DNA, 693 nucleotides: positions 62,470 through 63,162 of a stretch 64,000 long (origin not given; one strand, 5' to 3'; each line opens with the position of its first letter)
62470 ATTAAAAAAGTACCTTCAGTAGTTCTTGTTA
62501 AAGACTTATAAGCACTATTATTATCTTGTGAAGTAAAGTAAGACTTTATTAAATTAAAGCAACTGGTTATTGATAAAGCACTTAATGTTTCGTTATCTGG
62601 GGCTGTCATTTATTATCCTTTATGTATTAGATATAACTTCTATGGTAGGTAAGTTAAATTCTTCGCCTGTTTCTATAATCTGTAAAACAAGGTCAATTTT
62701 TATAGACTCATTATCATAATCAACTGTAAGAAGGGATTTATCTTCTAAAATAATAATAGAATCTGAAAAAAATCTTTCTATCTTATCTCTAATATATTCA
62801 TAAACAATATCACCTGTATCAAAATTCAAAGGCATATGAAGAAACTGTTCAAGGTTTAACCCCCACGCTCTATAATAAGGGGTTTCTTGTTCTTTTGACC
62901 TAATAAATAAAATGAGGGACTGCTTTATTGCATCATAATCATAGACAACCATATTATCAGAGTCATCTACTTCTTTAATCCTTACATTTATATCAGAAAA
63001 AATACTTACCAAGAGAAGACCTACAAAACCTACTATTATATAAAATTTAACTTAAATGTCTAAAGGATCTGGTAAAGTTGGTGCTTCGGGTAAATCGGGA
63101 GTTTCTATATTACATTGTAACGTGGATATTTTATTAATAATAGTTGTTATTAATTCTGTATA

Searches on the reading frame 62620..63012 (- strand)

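Call 95: search_protein_families(library=phrogs, proteins=[window:62620-63012:-], max_evalue=0.001)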
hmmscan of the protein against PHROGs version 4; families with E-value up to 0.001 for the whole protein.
window:62620-63012:- (130 aa): 1 family
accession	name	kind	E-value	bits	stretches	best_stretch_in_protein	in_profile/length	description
phrog_261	-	tail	1.8e-07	32.2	1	4-112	21-127/312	baseplate wedge subunit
